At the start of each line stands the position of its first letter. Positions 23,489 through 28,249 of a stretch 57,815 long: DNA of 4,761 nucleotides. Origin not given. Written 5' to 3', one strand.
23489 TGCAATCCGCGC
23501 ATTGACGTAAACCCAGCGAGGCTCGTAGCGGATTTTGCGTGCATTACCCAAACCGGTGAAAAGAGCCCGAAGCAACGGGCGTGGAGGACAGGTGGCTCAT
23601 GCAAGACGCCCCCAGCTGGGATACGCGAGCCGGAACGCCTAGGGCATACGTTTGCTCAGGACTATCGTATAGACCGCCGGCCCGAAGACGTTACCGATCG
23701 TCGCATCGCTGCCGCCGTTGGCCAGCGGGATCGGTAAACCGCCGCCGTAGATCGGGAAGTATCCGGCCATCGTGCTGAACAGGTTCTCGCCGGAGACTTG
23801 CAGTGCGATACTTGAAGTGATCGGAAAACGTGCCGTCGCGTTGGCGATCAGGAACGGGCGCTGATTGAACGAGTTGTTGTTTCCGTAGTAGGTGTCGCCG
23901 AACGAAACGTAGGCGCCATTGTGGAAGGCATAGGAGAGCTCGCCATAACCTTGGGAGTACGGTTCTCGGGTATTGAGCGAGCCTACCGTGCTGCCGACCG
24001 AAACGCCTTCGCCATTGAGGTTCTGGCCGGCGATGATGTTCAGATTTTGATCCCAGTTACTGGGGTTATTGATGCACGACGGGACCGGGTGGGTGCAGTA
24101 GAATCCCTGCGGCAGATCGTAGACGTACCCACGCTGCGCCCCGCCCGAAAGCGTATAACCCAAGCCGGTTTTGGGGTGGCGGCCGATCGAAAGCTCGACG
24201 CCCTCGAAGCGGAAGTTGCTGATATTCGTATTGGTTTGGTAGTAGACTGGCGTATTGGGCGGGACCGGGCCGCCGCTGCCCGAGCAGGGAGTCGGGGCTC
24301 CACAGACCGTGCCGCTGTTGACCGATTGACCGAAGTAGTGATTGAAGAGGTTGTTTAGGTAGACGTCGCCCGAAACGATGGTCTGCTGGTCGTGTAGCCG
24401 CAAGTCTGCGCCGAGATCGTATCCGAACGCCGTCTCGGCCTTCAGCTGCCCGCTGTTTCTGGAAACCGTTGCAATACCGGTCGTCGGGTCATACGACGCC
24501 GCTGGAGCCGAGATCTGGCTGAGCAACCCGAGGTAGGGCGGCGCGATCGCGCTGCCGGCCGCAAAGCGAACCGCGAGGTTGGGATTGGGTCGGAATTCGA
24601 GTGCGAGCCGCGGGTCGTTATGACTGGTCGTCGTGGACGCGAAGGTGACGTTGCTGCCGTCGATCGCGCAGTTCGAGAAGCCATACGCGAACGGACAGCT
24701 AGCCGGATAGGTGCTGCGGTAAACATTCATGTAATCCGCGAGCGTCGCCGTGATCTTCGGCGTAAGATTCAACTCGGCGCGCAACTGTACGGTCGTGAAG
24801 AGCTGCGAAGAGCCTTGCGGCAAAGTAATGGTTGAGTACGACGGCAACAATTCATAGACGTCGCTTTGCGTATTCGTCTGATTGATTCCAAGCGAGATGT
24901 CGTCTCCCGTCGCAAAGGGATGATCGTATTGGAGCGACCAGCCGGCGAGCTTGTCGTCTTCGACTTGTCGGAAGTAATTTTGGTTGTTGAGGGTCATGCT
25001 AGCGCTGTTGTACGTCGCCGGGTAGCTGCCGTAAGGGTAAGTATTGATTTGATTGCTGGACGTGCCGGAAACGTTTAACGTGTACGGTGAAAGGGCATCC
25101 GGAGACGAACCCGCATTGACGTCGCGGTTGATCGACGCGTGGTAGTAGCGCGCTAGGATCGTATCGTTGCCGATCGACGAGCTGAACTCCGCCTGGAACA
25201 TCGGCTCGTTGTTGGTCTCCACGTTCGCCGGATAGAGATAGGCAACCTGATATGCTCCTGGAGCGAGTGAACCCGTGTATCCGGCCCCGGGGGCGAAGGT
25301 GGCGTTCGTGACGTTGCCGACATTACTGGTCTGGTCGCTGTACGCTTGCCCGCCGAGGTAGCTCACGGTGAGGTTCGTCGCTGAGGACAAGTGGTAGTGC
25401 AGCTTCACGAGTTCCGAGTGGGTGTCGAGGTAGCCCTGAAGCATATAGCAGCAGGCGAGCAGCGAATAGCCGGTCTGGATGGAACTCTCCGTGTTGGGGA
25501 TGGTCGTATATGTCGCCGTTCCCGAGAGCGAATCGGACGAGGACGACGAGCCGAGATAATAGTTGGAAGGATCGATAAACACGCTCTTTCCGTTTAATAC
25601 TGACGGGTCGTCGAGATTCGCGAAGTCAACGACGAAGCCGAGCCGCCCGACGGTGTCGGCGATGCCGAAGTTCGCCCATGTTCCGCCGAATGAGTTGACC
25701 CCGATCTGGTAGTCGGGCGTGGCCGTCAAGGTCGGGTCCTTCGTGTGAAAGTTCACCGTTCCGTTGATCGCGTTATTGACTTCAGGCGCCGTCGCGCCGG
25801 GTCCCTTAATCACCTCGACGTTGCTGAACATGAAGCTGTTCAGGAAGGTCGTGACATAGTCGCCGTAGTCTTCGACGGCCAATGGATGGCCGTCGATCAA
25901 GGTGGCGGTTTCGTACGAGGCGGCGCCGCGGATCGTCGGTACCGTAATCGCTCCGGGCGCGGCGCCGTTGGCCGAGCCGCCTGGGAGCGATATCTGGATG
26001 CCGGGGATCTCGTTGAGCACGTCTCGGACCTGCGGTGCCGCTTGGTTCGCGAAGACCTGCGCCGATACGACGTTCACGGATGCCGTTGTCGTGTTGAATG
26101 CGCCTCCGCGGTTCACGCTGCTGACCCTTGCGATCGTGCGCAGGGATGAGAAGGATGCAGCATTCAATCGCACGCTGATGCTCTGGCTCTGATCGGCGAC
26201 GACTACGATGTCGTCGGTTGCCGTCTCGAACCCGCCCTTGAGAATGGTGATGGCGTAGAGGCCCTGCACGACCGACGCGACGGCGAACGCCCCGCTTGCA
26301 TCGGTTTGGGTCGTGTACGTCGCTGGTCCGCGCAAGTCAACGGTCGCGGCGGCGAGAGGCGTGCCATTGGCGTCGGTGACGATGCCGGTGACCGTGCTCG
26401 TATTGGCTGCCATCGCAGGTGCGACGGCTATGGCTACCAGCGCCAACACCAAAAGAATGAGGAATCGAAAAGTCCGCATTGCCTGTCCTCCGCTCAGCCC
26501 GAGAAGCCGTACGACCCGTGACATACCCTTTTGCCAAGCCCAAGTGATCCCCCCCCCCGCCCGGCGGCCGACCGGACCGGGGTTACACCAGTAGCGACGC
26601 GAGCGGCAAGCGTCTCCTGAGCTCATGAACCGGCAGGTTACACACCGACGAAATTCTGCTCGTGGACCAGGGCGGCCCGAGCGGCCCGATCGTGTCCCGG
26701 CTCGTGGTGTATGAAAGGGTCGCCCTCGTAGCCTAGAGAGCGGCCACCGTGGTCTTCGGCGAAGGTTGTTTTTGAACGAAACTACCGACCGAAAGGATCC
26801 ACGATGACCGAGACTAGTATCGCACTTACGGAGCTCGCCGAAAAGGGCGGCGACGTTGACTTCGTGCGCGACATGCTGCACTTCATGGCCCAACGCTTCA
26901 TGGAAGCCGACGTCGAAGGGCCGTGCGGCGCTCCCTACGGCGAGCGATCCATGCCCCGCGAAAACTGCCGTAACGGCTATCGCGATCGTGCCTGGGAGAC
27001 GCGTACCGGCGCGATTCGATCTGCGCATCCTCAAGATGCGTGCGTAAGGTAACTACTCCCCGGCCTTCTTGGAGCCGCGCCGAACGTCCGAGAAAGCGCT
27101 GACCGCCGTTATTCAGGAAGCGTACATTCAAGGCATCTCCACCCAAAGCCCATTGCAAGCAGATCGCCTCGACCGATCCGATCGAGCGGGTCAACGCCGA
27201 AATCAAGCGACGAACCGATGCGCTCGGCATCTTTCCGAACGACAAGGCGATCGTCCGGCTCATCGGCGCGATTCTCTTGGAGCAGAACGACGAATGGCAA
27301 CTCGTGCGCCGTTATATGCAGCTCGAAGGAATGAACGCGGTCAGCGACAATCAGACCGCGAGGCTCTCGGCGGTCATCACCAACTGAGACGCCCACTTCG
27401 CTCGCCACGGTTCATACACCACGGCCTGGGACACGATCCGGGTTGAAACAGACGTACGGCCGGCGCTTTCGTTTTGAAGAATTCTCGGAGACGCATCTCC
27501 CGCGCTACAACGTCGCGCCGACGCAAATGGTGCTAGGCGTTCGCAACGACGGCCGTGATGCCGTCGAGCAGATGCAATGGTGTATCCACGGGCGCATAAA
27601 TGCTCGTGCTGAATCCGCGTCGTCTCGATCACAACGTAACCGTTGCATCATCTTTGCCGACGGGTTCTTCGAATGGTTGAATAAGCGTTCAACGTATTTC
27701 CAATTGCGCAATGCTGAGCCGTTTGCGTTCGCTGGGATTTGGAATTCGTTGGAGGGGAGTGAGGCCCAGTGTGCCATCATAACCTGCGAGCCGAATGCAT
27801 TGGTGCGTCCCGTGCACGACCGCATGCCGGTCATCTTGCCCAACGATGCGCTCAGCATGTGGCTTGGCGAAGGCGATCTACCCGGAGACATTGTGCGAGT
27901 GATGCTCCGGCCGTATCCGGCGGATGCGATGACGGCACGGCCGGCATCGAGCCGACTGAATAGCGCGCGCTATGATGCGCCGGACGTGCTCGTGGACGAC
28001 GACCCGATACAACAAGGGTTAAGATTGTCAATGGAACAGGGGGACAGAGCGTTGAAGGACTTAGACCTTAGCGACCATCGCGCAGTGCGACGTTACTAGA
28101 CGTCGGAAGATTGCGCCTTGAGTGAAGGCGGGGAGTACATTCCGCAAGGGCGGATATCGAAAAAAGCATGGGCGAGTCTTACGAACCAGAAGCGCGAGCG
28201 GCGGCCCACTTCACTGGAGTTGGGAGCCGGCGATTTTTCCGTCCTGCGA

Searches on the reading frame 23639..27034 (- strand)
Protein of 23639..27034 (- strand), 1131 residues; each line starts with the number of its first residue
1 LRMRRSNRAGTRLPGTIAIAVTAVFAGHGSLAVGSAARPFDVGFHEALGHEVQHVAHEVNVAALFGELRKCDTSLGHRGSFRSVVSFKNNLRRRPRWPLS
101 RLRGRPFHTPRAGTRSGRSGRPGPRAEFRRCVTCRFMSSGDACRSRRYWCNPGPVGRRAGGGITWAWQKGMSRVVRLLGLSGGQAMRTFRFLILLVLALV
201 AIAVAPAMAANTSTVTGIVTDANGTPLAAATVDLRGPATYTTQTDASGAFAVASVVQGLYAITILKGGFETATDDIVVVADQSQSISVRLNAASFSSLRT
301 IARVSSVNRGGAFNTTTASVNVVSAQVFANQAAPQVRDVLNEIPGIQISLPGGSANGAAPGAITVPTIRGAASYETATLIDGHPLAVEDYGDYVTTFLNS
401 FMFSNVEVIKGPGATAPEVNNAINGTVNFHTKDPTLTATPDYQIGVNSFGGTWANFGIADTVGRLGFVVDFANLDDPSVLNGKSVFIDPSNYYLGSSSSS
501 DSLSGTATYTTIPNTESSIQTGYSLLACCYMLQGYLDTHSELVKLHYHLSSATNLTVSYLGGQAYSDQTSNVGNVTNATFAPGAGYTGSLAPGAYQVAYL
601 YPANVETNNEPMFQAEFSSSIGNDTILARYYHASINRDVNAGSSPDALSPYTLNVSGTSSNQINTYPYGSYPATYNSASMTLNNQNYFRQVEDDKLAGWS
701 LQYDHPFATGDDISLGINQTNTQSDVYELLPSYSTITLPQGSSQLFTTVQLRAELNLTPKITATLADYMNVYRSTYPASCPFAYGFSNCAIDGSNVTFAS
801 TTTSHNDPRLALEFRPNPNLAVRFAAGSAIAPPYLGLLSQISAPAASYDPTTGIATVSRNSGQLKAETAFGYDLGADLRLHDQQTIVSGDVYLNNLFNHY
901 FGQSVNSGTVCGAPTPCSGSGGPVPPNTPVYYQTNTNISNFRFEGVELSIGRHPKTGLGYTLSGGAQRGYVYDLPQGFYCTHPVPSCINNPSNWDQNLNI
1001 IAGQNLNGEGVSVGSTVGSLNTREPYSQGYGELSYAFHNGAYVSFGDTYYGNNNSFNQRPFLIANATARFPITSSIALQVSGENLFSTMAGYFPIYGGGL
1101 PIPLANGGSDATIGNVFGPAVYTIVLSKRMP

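Call 32: search_protein_families(library=pfam, max_evalue=0.001, proteins=[window:23639-27034:-])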
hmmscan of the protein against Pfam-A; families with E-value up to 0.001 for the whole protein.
window:23639-27034:- (1131 aa): 5 families
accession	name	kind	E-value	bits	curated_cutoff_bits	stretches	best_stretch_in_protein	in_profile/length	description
PF07715.20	Plug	-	5.8e-16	59.4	23.9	1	315-416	4-98/107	TonB-dependent Receptor Plug Domain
PF13620.12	CarboxypepD_reg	-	2.3e-13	50.7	32.3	1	214-290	1-81/82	Carboxypeptidase regulatory-like domain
PF00593.30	TonB_dep_Rec_b-barrel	-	3.8e-13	50.5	27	1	568-1085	12-436/436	TonB dependent receptor-like, beta-barrel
PF13715.12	CarbopepD_reg_2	-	5.5e-07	30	32.2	1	215-294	1-80/88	CarboxypepD_reg-like domain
PF14686.12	fn3_3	-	7.6e-07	29.3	24.4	1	224-284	14-73/75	Polysaccharide lyase family 4, domain II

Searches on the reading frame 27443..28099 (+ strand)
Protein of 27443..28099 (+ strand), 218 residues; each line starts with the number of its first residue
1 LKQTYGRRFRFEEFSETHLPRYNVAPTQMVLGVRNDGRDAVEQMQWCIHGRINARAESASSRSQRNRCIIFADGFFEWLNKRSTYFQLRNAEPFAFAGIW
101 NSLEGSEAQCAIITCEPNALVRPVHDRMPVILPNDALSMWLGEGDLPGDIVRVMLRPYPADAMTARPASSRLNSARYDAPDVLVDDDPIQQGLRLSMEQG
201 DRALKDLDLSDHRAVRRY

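Call 32: search_protein_families(library=pfam, max_evalue=0.001, proteins=[window:27443-28099:+])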
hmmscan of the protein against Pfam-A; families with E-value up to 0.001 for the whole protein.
window:27443-28099:+ (218 aa): 1 family
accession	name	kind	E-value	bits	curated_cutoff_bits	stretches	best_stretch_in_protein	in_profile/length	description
PF02586.19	SRAP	-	9.9e-35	120.5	27.1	1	7-174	16-213/214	SOS response associated peptidase (SRAP)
